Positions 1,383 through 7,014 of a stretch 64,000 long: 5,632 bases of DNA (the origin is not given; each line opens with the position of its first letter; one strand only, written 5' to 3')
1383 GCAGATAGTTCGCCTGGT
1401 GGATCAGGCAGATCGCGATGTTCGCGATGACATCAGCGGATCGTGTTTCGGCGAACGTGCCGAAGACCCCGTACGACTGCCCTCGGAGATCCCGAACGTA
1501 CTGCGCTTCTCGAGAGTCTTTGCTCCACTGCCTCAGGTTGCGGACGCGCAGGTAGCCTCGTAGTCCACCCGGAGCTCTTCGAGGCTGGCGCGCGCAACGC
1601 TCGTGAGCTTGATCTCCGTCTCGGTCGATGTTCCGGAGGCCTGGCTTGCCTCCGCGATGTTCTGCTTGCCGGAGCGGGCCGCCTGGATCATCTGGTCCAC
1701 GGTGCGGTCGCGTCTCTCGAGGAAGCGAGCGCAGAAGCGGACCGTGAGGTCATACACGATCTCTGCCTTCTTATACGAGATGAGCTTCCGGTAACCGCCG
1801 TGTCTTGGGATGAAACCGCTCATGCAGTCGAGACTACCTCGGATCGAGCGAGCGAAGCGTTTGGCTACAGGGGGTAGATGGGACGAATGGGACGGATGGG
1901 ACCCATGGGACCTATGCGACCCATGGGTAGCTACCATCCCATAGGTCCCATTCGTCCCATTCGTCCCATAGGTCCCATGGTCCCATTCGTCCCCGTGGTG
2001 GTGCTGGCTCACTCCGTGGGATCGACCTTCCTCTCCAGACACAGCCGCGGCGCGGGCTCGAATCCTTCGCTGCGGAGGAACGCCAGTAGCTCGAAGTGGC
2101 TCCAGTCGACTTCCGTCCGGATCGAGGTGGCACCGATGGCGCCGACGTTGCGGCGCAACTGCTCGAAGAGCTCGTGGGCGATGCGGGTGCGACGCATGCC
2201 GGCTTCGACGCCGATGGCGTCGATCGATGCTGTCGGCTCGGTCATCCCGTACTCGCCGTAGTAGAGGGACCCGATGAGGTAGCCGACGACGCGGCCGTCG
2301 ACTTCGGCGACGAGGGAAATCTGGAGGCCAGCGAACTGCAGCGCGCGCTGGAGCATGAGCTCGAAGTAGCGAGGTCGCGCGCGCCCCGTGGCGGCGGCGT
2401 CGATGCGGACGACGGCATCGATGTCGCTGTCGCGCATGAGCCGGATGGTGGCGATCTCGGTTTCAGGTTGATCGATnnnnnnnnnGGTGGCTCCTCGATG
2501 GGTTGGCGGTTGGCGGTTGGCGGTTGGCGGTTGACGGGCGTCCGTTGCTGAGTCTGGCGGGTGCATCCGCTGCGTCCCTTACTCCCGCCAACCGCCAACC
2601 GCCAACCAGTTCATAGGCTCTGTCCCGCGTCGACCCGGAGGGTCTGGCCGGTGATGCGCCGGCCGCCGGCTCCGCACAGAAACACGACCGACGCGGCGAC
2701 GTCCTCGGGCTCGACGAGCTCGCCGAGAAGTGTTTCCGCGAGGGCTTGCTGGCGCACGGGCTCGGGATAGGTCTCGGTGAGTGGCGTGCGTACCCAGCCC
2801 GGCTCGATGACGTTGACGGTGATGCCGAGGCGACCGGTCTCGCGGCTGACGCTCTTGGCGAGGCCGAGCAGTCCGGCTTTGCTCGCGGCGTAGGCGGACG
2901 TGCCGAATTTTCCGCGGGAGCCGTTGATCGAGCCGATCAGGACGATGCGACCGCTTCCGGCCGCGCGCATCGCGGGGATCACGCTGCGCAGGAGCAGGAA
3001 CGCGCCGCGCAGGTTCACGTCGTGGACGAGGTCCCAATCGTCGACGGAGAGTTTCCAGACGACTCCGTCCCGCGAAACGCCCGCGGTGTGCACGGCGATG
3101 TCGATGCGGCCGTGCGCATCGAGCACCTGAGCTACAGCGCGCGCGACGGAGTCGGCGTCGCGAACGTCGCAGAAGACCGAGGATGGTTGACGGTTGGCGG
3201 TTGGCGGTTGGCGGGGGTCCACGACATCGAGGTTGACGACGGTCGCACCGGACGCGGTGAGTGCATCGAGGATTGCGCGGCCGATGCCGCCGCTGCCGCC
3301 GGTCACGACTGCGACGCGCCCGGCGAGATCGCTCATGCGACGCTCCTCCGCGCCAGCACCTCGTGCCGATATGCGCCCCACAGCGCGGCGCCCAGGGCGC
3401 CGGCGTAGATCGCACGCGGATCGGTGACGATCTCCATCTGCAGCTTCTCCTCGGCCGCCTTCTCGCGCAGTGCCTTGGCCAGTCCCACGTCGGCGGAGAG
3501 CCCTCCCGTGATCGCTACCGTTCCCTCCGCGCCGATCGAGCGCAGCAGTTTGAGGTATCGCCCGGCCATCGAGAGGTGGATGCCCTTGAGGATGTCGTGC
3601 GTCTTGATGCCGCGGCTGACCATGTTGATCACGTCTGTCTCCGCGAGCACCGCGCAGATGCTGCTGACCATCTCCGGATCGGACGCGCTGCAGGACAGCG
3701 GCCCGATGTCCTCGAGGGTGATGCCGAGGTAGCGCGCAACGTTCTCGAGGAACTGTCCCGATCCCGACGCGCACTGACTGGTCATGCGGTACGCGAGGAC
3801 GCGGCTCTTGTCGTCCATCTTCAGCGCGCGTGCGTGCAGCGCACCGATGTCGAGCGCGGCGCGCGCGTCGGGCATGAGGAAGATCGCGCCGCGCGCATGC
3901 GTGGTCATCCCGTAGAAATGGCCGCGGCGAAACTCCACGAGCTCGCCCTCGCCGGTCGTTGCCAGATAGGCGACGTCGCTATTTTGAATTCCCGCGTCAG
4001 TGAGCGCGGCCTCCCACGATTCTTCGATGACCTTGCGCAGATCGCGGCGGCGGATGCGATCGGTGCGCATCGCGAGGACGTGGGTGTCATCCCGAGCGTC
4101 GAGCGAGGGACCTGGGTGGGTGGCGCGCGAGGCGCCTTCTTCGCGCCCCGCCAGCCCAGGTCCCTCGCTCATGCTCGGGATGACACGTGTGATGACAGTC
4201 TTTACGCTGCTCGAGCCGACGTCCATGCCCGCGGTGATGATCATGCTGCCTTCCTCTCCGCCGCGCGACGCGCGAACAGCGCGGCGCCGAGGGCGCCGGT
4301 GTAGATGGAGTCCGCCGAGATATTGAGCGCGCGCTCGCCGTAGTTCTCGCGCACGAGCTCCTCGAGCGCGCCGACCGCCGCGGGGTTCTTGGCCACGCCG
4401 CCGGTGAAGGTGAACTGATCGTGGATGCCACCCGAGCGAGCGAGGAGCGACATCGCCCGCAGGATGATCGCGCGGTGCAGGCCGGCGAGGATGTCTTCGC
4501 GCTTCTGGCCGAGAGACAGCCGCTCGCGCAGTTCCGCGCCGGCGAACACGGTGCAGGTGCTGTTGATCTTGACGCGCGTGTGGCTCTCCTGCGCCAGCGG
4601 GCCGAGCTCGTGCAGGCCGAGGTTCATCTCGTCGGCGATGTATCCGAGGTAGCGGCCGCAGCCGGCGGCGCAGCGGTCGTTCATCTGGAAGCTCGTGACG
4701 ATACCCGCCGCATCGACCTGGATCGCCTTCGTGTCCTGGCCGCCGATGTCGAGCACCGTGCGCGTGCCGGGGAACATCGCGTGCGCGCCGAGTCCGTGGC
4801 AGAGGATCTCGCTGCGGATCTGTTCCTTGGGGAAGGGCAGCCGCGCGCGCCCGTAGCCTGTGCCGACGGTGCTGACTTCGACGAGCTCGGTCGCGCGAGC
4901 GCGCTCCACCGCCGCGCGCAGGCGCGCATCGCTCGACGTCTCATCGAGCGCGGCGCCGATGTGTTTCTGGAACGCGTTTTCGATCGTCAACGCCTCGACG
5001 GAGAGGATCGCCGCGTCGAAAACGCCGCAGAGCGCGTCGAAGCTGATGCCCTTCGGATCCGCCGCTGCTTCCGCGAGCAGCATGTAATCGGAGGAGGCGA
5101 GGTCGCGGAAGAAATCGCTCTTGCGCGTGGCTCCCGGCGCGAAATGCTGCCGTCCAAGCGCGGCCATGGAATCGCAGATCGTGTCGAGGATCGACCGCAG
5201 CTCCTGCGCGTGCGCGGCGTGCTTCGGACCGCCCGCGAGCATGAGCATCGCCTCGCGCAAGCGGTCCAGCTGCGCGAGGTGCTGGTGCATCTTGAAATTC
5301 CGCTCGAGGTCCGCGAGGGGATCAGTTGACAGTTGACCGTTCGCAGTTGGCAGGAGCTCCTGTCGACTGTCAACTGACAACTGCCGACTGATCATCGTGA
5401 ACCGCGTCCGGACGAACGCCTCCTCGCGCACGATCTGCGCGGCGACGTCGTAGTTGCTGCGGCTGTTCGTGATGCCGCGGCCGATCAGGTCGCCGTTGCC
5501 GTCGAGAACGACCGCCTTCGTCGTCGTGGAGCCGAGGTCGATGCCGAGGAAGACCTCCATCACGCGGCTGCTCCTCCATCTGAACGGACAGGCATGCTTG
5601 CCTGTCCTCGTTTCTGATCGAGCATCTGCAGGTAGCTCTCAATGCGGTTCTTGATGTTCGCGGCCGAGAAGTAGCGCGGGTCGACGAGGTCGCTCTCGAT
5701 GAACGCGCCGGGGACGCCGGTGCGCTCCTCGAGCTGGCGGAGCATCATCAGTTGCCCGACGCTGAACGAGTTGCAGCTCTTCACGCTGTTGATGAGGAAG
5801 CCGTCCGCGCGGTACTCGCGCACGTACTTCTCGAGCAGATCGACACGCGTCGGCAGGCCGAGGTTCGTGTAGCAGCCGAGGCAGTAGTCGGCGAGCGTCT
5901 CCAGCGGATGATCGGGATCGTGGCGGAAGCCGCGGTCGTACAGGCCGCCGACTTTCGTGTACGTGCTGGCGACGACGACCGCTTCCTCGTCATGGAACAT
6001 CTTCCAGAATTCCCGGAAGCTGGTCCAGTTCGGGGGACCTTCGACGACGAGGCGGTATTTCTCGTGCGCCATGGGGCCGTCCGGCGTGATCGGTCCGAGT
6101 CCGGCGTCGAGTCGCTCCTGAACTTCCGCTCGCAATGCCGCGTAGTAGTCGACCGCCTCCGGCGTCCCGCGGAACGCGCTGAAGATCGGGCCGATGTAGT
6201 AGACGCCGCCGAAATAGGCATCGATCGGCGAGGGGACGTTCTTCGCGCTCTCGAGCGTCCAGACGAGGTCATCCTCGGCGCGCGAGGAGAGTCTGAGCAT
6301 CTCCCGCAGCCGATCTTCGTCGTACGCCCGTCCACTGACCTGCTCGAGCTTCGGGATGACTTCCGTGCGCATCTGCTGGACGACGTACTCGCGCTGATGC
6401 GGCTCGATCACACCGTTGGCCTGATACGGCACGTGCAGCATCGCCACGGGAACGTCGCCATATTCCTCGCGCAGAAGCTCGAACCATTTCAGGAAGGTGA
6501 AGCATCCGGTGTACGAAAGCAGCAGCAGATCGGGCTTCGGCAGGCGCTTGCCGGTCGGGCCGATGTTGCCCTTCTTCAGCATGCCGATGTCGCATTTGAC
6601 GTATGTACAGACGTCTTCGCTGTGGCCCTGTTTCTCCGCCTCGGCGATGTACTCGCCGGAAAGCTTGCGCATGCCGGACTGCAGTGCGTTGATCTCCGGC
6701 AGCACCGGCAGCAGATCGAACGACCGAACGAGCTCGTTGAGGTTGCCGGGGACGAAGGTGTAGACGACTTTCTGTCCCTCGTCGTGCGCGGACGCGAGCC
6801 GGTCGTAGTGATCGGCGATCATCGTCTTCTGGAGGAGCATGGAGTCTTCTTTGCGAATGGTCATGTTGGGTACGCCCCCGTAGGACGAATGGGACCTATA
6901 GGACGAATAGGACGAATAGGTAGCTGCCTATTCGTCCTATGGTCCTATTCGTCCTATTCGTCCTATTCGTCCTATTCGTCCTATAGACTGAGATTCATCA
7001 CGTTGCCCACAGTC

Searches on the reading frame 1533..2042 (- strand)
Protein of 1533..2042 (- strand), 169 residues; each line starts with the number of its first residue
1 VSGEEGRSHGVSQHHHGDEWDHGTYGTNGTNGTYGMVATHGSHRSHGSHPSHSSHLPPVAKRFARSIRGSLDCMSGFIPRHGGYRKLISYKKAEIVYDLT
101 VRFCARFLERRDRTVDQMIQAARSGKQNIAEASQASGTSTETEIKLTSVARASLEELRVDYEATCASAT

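Call 10: search_protein_families(library=pfam, proteins=[window:1533-2042:-])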
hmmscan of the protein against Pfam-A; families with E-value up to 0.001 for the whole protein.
window:1533-2042:- (169 aa): 1 family
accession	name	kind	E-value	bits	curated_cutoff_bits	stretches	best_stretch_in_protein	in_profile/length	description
PF05635.17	23S_rRNA_IVP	-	3e-06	27.9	33.8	1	86-159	2-74/106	23S rRNA-intervening sequence protein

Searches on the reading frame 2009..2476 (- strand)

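Call 84: search_protein_families(library=pfam, proteins=[window:2009-2476:-], max_evalue=0.00001)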
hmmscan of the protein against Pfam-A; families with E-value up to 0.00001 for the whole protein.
window:2009-2476:- (155 aa): 1 family
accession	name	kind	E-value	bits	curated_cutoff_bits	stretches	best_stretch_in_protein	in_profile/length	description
PF00583.31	Acetyltransf_1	-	5.9e-07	30.2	20.7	1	47-134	30-111/116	Acetyltransferase (GNAT) family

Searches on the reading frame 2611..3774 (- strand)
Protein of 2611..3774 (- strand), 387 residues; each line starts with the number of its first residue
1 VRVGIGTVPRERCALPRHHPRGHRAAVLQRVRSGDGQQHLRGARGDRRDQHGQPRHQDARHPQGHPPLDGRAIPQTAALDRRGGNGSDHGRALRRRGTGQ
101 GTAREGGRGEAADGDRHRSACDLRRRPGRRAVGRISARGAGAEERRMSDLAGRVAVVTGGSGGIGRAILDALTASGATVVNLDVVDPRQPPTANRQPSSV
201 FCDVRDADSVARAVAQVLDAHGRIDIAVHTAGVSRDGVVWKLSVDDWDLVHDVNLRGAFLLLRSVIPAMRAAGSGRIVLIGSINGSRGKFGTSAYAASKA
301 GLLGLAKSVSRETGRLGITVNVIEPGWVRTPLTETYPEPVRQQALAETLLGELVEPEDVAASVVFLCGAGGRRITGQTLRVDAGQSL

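Call 10: search_protein_families(library=pfam, proteins=[window:2611-3774:-])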
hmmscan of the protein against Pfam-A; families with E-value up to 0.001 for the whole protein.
window:2611-3774:- (387 aa): 6 families
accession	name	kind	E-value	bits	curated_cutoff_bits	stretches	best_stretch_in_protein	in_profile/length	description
PF13561.12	adh_short_C2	-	5.1e-53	180.5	27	1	162-385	6-235/236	Enoyl-(Acyl carrier protein) reductase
PF00106.31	adh_short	-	2.2e-45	155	26.6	1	153-336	1-190/195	short chain dehydrogenase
PF08659.16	KR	-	5.4e-14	52.9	22.6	1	156-312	4-166/180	KR domain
PF01370.27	Epimerase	-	8.9e-10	38.8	20.9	1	156-282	2-115/240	NAD dependent epimerase/dehydratase family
PF13460.12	NAD_binding_10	-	2.4e-09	37.8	27.2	1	159-364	1-178/184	NAD(P)H-binding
PF01073.25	3Beta_HSD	-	7.9e-05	22.2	22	1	156-262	1-100/280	3-beta hydroxysteroid dehydrogenase/isomerase family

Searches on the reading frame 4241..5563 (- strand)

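Call 10: search_protein_families(library=pfam, proteins=[window:4241-5563:-])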
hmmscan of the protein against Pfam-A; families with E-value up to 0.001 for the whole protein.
window:4241-5563:- (440 aa): 2 families
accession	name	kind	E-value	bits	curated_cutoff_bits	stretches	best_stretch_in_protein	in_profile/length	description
PF01869.26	BcrAD_BadFG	-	1.4e-76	258.1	31.5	1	6-431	1-271/271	BadF/BadG/BcrA/BcrD ATPase family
PF00370.27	FGGY_N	-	0.00032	20.8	28.8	0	5-33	2-30/245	FGGY family of carbohydrate kinases, N-terminal domain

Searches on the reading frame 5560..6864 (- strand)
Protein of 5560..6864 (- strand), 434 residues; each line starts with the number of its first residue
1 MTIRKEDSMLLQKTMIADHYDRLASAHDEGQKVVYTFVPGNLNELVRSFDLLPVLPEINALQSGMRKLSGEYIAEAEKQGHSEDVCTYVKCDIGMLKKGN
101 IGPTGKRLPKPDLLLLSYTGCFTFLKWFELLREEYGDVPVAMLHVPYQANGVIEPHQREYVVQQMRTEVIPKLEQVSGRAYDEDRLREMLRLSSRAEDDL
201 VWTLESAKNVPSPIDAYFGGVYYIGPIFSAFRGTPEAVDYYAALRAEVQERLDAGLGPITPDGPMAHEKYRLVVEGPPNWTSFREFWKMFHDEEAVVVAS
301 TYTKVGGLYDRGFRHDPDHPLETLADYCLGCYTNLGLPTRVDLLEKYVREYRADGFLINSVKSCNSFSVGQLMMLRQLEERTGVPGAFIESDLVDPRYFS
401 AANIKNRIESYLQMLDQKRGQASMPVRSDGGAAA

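Call 10: search_protein_families(library=pfam, proteins=[window:5560-6864:-])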
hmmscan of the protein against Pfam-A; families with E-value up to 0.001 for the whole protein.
window:5560-6864:- (434 aa): 1 family
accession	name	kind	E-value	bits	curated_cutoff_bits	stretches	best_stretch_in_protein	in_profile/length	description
PF06050.19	HGD-D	-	4.6e-63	214.3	28.4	1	43-415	6-342/342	2-hydroxyglutaryl-CoA dehydratase, D-component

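Call 12: find_encoding_contigs(protein=window:5560-6864:-, flank=3000, max_places=6)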
Protein window:5560-6864:- (434 aa): no gene with exactly this product is on record in the collection.
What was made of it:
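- Tried and rejected: An exact-protein look-up of the window's BcrB found nothing, so the source genome is not in the collection (call 12).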

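Call 26: find_homologous_proteins(query=window:5560-6864:-, max_evalue=1e-50)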
Query window:5560-6864:- (434 aa): 6929 proteins with E <= 1e-50 among 8000 candidates; the best 120 are listed.
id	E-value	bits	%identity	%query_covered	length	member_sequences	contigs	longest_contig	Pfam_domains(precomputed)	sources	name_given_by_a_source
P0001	3.8e-277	937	95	97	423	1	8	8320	PF06050.20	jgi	jgi:benzoyl-CoA reductase subunit B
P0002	8.8e-277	936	95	97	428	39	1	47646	PF06050.20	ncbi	ncbi:MAG: benzoyl-CoA reductase subunit B [Thermoanaerobaculia bacterium]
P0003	1.8e-275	932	94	97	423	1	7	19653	PF06050.20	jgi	jgi:benzoyl-CoA reductase subunit B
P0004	8.1e-273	923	91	100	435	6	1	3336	PF06050.20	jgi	jgi:benzoyl-CoA reductase subunit B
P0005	5.0e-272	920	92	97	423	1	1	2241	PF06050.20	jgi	jgi:benzoyl-CoA reductase subunit B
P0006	4.6e-271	917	94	97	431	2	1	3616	PF06050.20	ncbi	-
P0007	1.5e-270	915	93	97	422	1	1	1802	PF06050.20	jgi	jgi:benzoyl-CoA reductase subunit B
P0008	2.0e-270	915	93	97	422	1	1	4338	PF06050.20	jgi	jgi:benzoyl-CoA reductase subunit B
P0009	2.2e-270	915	93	97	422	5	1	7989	PF06050.20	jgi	jgi:benzoyl-CoA reductase subunit B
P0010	1.1e-269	912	92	97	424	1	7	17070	PF06050.20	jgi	jgi:benzoyl-CoA reductase subunit B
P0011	3.7e-269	911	92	97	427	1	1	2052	PF06050.20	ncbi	ncbi:MAG: benzoyl-CoA reductase subunit B [Thermoanaerobaculia bacterium]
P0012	6.1e-269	910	90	99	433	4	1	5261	PF06050.20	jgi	jgi:benzoyl-CoA reductase subunit B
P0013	7.8e-269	910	92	97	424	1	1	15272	PF06050.20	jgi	jgi:benzoyl-CoA reductase subunit B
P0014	3.8e-268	907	93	97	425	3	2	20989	PF06050.20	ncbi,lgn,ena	-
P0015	6.3e-268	907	92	97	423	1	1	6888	PF06050.20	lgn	-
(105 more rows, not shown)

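Call 27: find_encoding_contigs(protein=P0002, flank=10000, max_places=2)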
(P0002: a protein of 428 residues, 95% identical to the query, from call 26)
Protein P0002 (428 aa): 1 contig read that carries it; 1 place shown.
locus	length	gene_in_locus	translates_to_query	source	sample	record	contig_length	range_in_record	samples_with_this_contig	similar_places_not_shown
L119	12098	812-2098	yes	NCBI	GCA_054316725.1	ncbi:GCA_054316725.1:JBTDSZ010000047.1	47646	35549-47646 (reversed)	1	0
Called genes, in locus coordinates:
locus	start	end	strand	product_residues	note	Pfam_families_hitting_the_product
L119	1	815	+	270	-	PF06050:HGD-D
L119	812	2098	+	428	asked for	PF06050:HGD-D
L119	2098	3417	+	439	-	PF01869:BcrAD_BadFG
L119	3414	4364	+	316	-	PF01869:BcrAD_BadFG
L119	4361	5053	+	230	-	PF00106:adh_short, PF01370:Epimerase, PF13460:NAD_binding_10, PF13561:adh_short_C2, PF08659:KR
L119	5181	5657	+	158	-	PF00583:Acetyltransf_1 (weak)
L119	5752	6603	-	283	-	-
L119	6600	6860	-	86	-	-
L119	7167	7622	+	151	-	PF00111:Fer2, PF13085:Fer2_3 (weak), PF01799:Fer2_2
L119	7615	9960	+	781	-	PF01315:Ald_Xan_dh_C, PF02738:MoCoBD_1, PF20256:MoCoBD_2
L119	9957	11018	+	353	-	PF00941:FAD_binding_5, PF03450:CO_deh_flav_C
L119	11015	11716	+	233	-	-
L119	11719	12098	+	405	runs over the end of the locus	PF00682:HMGL-like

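Call 28: find_encoding_contigs(protein=P0003, flank=10000, max_places=3)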
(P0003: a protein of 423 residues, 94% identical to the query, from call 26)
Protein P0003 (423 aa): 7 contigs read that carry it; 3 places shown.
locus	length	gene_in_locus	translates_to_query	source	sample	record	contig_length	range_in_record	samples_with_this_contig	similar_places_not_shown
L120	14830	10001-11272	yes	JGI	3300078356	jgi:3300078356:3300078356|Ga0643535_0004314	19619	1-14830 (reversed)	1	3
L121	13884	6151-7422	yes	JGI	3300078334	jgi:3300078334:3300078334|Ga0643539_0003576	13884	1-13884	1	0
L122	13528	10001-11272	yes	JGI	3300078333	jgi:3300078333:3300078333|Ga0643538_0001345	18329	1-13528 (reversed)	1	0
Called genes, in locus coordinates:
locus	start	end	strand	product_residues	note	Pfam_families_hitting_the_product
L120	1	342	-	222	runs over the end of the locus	-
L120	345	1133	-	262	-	PF13277:YmdB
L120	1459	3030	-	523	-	PF12072:RNase_Y_N, PF00013:KH_1 (weak), PF01966:HD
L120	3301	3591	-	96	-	PF05164:ZapA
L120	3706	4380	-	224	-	PF00005:ABC_tran, PF02463:SMC_N (faint), PF13304:AAA_21 (faint)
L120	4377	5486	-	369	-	PF12704:MacB_PCD, PF02687:FtsX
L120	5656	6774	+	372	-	PF08240:ADH_N, PF01262:AlaDh_PNT_C (faint), PF00107:ADH_zinc_N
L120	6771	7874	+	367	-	PF00378:ECH_1, PF16113:ECH_2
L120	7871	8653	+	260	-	PF00378:ECH_1, PF16113:ECH_2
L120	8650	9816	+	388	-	PF06050:HGD-D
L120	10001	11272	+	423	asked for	PF06050:HGD-D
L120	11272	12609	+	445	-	PF01869:BcrAD_BadFG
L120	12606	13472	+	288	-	PF01869:BcrAD_BadFG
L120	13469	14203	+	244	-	PF00106:adh_short, PF08659:KR, PF01370:Epimerase, PF13561:adh_short_C2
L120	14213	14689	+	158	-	PF00583:Acetyltransf_1, PF13508:Acetyltransf_7 (weak)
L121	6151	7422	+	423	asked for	PF06050:HGD-D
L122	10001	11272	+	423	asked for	PF06050:HGD-D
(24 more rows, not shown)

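Call 29: find_encoding_contigs(protein=P0001, flank=10000, max_places=3)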
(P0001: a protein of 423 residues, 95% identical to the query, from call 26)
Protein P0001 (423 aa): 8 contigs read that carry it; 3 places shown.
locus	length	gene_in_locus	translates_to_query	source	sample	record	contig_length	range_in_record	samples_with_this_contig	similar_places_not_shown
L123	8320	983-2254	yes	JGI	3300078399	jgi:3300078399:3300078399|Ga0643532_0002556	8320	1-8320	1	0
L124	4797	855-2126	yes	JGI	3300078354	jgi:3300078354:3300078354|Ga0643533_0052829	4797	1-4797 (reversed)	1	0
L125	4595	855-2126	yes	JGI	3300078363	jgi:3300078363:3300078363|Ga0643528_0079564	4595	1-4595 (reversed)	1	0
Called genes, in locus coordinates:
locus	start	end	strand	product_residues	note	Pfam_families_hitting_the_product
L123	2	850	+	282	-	?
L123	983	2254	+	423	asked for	PF06050:HGD-D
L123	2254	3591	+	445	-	PF01869:BcrAD_BadFG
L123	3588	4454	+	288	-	PF01869:BcrAD_BadFG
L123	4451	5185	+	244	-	PF00106:adh_short, PF08659:KR, PF01370:Epimerase, PF13460:NAD_binding_10 (weak), PF13561:adh_short_C2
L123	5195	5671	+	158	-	PF00583:Acetyltransf_1, PF13508:Acetyltransf_7 (weak)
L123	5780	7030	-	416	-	PF00202:Aminotran_3, PF01212:Beta_elim_lyase (faint)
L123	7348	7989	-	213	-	PF00072:Response_reg, PF00196:GerE, PF04545:Sigma70_r4 (faint), PF08281:Sigma70_r4_2 (weak)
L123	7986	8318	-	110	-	?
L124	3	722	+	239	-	?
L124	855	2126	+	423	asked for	PF06050:HGD-D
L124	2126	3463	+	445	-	PF01869:BcrAD_BadFG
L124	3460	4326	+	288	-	PF01869:BcrAD_BadFG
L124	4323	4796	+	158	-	?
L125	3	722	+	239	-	?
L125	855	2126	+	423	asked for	PF06050:HGD-D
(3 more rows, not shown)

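Call 32: find_related_loci(query=window:5560-6864:-, collection=metagenome_contigs, flank=2500)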
Query window:5560-6864:- (434 aa) in metagenome_contigs; peptide patterns used: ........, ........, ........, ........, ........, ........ (x = any residue, [..] = any of these).
600 stretches matched a pattern (row limit reached: there are more); 558 encode a relative of the query (tblastn E <= 1e-3); the best 80 are kept; 80 distinct loci.
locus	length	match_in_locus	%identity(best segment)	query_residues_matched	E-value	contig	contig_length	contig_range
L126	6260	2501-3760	91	2-421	0e+0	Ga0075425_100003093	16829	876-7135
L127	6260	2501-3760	91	2-421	0e+0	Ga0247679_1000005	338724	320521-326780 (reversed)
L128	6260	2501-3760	90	2-421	0e+0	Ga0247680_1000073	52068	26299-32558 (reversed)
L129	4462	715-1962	90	5-420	0e+0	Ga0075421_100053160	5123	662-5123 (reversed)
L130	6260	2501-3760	90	2-421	0e+0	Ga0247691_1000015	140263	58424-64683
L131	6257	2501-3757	90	2-420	0e+0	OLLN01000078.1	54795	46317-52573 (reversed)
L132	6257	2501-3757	90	2-420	0e+0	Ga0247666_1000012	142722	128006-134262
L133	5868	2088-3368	90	5-431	0e+0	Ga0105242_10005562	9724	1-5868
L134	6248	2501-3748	85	3-419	0e+0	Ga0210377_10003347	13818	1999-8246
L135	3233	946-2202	88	1-419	0e+0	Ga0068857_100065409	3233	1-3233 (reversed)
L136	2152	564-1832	86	1-423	0e+0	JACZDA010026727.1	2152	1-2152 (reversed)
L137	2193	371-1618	82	4-420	0e+0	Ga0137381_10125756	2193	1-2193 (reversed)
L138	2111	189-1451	85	1-422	0e+0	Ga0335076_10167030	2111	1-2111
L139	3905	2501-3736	87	5-419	0e+0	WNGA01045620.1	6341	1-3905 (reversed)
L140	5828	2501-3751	86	1-420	0e+0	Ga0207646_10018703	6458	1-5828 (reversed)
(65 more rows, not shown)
